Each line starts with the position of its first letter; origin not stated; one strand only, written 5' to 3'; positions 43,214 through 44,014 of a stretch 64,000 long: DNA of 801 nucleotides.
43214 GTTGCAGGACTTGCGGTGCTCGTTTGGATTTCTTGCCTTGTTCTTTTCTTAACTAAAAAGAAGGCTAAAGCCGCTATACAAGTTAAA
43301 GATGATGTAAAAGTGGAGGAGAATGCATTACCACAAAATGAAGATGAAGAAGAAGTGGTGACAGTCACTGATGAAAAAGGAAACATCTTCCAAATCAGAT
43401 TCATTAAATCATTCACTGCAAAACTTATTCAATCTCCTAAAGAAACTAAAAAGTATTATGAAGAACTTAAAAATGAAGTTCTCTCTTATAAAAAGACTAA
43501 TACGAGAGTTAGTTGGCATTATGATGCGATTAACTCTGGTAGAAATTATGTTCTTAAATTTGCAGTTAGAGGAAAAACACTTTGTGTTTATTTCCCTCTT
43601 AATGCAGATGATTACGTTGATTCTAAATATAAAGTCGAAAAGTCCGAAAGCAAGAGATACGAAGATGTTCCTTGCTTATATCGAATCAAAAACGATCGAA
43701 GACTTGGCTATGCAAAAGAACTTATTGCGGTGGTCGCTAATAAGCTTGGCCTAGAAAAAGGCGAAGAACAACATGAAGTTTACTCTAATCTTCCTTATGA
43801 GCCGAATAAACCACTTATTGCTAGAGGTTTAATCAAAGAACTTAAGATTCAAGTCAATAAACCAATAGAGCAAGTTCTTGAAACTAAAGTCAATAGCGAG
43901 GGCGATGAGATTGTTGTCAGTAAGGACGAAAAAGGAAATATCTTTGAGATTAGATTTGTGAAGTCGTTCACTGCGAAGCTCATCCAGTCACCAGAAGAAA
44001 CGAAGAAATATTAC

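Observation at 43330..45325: Cytoplasmic tail of a giant surface protein carries three 187-aa repeats and a ribosomal uL15-like domain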

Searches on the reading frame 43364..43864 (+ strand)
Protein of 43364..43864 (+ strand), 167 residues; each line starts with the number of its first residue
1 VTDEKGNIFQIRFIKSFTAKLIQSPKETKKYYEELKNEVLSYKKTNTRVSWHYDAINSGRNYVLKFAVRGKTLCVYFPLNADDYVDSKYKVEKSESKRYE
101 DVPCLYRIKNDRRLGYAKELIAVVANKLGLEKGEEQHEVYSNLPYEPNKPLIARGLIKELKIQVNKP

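Call 38: search_protein_representatives(protein=window:43364-43864:+)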
Query: 167 residues. Proteins with E-value up to 0.001 (for the whole library): 2857; up to 1e-10: 1956; up to 1e-30: 486. The best 150 are listed.
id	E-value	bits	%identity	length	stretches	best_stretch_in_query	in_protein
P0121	2.5e-258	862.8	83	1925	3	1-167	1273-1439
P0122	2.4e-251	840.1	80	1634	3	1-167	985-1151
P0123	6.3e-243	812.7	79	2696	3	1-167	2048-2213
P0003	2.7e-201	677.4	70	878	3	3-167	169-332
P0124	7.6e-163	552.4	58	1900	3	1-164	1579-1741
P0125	1.1e-154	526.0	76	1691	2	1-167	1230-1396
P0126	2.1e-153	521.7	77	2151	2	1-167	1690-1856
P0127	4.9e-153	520.5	76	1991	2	1-166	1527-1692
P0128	2.8e-151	514.9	77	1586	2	2-167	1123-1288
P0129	3.9e-151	514.4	77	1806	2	1-167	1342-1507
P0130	5.5e-149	507.4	74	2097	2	1-167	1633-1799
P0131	6.3e-148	504.0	54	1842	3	1-165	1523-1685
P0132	2.1e-147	502.2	74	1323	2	2-167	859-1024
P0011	1.5e-146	499.5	72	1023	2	2-167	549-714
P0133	3.3e-145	495.1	75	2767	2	1-167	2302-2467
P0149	4.4e-93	325.7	37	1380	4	5-158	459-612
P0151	2.1e-89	313.8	34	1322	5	11-159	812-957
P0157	3.0e-84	297.0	43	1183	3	13-158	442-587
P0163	2.5e-76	271.2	49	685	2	13-162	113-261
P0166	1.7e-73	262.0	48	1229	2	11-160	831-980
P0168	3.3e-70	251.4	35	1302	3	10-158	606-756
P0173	4.5e-68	244.4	46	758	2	11-159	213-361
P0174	6.4e-68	243.9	36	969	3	10-152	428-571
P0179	1.9e-66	239.1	45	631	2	9-159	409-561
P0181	5.8e-66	237.5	44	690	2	5-158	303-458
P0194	1.0e-60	220.5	37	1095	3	11-159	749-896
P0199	1.1e-59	217.2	36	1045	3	10-161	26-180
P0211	3.1e-57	209.2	33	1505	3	7-161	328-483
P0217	9.0e-57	207.7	44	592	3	13-161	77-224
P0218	1.1e-56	207.4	32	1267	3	8-160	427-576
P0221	1.5e-55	203.7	43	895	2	10-161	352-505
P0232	2.0e-54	200.0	41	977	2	3-161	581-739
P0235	4.6e-54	198.9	40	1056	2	3-160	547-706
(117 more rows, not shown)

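Call 40: search_protein_families(library=pfam, proteins=[P0149, P0151, P0157, P0168, P0174, P0194, P0199, P0221], max_evalue=0.001)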
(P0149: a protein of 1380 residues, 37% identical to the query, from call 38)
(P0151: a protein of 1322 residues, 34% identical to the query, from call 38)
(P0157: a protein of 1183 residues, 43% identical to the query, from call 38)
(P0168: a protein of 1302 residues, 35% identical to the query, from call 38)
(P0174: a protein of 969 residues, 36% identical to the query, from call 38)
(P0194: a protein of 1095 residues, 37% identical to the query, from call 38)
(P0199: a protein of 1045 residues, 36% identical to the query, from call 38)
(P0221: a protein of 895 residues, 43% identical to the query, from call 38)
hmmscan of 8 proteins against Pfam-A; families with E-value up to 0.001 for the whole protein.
P0149 (1380 aa): 2 families
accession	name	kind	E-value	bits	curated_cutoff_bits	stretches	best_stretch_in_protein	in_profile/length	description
PF09823.15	DUF2357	-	1e-09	38.5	23.3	1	123-231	94-204/251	Domain of unknown function (DUF2357)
PF02095.21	Extensin_1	-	0.00012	22.4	105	1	1289-1344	30-85/171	Extensin-like protein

P0151 (1322 aa): 2 families
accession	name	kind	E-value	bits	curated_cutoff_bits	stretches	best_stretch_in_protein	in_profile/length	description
PF18899.5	DUF5655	-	3.6e-17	62.8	24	0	577-633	10-66/109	Domain of unknown function (DUF5655)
PF13610.12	DDE_Tnp_IS240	-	1.1e-06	29.3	27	0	199-229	11-41/139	DDE domain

P0157 (1183 aa): 1 family
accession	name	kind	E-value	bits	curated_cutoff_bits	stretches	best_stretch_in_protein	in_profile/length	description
PF09823.15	DUF2357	-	5.7e-10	39.3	23.3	1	105-214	88-195/251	Domain of unknown function (DUF2357)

P0168 (1302 aa): 1 family
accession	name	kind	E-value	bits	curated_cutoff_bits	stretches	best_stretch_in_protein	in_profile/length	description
PF09823.15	DUF2357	-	1e-06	28.6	23.3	1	277-380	90-194/251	Domain of unknown function (DUF2357)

P0174 (969 aa): 1 family
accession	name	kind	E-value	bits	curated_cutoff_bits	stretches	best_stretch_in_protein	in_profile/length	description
PF09823.15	DUF2357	-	5.2e-08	32.9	23.3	1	96-203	93-202/251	Domain of unknown function (DUF2357)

P0194 (1095 aa): 1 family
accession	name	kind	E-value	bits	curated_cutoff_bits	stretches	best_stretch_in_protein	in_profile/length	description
PF09823.15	DUF2357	-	0.00021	21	23.3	1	42-151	73-185/251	Domain of unknown function (DUF2357)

P0199 (1045 aa): 1 family
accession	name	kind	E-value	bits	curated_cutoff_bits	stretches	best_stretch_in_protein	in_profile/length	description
PF09823.15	DUF2357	-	3.7e-06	26.8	23.3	1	439-532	90-186/251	Domain of unknown function (DUF2357)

P0221 (895 aa): 2 families
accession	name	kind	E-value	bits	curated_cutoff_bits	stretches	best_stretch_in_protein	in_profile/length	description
PF09823.15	DUF2357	-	7.2e-08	32.4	23.3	1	573-679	88-195/251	Domain of unknown function (DUF2357)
PF11748.13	DUF3306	-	0.00019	22.7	25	1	2-85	1-82/120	Protein of unknown function (DUF3306)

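Call 45: search_protein_families(library=pfam, proteins=[P0163, P0166, P0173, P0181, P0235, P0217, P0232, P0218, P0211, P0179], max_evalue=0.01)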
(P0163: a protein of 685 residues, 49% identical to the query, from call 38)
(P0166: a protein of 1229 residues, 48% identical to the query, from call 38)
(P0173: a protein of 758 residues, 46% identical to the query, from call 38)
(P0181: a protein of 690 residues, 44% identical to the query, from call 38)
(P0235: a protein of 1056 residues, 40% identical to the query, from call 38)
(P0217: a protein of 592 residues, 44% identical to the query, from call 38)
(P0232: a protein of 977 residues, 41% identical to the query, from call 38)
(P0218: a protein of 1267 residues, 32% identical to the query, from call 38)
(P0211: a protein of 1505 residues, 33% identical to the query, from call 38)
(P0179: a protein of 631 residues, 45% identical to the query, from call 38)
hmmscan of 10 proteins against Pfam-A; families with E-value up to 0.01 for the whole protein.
P0163 (685 aa): 0 families

P0166 (1229 aa): 1 family
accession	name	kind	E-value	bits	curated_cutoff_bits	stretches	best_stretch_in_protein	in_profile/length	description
PF17595.7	DUF5491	-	1.9e-08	35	27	1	253-290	24-61/68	Family of unknown function (DUF5491)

P0173 (758 aa): 1 family
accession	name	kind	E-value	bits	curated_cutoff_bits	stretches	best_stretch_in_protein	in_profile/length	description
PF03664.19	Glyco_hydro_62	-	0.0073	16.1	22.1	0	171-231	170-230/272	Glycosyl hydrolase family 62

P0181 (690 aa): 0 families

P0235 (1056 aa): 1 family
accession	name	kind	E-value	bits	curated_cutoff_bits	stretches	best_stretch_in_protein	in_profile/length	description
PF17231.7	DUF5305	-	3.2e-08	33.7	29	1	143-350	15-217/217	Family of unknown function (DUF5305)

P0217 (592 aa): 0 families

P0232 (977 aa): 1 family
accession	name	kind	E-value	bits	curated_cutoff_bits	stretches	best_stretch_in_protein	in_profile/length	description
PF09823.15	DUF2357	-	9.4e-08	32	23.3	1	69-179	88-198/251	Domain of unknown function (DUF2357)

P0218 (1267 aa): 2 families
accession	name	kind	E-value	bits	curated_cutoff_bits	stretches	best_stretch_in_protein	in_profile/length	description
PF09823.15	DUF2357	-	1e-06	28.6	23.3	1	63-154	93-186/251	Domain of unknown function (DUF2357)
PF25437.1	BRWD1_N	-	0.00062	20.4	27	0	445-485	29-69/90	BRWD1-like, N-terminal domain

P0211 (1505 aa): 1 family
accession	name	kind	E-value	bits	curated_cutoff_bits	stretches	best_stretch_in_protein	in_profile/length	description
PF09823.15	DUF2357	-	1.6e-07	31.3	23.3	1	681-785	93-198/251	Domain of unknown function (DUF2357)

P0179 (631 aa): 0 families

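Call 46: search_protein_families(library=padloc, proteins=[P0149, P0157, P0174, P0232], max_evalue=0.01)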
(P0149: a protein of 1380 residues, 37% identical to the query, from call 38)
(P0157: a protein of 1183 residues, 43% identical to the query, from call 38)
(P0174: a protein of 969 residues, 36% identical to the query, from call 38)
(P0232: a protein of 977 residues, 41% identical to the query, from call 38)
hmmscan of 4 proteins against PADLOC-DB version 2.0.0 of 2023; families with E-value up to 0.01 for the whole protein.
P0149 (1380 aa): 2 families
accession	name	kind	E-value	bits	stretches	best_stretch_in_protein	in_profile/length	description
PDLC04946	PDC-S18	-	3.5e-25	86.8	4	465-585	203-325/365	-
PDLC04945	PDC-S18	-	1.2e-19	68.8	2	474-577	194-298/302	-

P0157 (1183 aa): 2 families
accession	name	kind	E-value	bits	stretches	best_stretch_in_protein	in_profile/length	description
PDLC04946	PDC-S18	-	2.5e-22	77.4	3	618-752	193-326/365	-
PDLC04945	PDC-S18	-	2.1e-17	61.4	3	437-551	182-297/302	-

P0174 (969 aa): 2 families
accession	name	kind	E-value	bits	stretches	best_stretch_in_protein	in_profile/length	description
PDLC04946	PDC-S18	-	8e-22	75.7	3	781-899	208-327/365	-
PDLC04945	PDC-S18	-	2.2e-17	61.3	2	784-890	193-299/302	-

P0232 (977 aa): 2 families
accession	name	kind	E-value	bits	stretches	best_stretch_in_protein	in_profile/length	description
PDLC04946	PDC-S18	-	3.7e-11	40.7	1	404-527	201-326/365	-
PDLC04945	PDC-S18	-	8e-11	39.8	2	417-519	196-299/302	-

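Call 47: search_protein_families(library=ncbifam, proteins=[P0149, P0157, P0174, P0232, P0151], max_evalue=0.01)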
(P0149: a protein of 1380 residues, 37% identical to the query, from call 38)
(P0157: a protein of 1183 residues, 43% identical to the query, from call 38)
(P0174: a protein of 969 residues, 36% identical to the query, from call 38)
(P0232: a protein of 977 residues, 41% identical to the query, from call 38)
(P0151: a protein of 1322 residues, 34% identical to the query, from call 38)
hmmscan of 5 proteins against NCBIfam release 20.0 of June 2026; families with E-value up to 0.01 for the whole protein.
P0149 (1380 aa): 1 family
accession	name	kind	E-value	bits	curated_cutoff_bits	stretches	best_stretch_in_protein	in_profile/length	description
NF050153.2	Rv3852_fam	equivalog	0.0009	19.8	100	1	1288-1346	7-66/145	Rv3852 family protein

P0157 (1183 aa): 0 families

P0174 (969 aa): 0 families

P0232 (977 aa): 0 families

P0151 (1322 aa): 2 families
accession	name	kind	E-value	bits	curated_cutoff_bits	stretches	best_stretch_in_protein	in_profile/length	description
NF033587.1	transpos_IS6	equivalog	1.9e-05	24.5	125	0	198-216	76-94/202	IS6 family transposase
TIGR02803.1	ExbD_1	equivalog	0.0043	17.2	152.95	0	893-958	40-105/122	TonB system transport protein ExbD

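Call 57: list_cluster_members(proteins=[P0121, P0067, P0010])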
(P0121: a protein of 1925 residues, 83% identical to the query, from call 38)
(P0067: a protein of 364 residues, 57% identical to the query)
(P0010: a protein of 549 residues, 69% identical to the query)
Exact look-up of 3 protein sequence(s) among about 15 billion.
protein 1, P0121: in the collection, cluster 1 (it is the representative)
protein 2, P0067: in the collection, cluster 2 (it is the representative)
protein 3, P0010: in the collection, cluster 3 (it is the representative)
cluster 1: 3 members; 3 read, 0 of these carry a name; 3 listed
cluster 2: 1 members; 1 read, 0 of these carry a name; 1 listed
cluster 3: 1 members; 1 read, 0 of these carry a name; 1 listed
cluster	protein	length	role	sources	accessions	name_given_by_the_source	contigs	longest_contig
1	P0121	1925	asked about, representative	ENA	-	-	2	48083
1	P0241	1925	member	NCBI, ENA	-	-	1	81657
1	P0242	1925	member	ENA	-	-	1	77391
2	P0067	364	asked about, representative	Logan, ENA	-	-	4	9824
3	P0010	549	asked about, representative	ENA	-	-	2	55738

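Call 58: find_encoding_contigs(protein=P0121, flank=4000, max_places=2)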
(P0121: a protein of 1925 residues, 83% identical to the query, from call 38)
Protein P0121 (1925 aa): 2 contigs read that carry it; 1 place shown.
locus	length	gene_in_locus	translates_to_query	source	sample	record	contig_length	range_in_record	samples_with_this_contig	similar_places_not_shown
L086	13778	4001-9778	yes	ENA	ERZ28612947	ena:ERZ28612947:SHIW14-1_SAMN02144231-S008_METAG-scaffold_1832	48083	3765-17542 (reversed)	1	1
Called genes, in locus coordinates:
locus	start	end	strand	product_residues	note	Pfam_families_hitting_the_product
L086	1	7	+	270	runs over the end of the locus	PF02585:PIG-L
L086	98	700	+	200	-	PF12464:Mac, PF00132:Hexapep, PF14602:Hexapep_2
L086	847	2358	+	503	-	PF01073:3Beta_HSD (weak), PF01370:Epimerase, PF13460:NAD_binding_10 (faint), PF16363:GDP_Man_Dehyd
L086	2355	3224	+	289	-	PF12724:Flavodoxin_5, PF00037:Fer4 (faint), PF12837:Fer4_6 (faint), PF13237:Fer4_10 (weak), PF14697:Fer4_21 (weak), PF12838:Fer4_7 (weak), PF13187:Fer4_9, PF13484:Fer4_16 (faint)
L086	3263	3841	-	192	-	PF00440:TetR_N (weak)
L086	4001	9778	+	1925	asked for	PF09479:Flg_new, PF00828:Ribosomal_L27A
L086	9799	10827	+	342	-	PF00924:MS_channel_2nd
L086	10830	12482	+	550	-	PF26182:Ig_NUP210_5th (faint), PF02368:Big_2, PF21461:HL_N-beta, PF22359:Big-like (faint), PF02368:Big_2, PF26918:Ig_Eae (weak), PF02368:Big_2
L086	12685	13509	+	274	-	PF04383:KilA-N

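Call 59: find_encoding_contigs(protein=P0241, flank=4000, max_places=1)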
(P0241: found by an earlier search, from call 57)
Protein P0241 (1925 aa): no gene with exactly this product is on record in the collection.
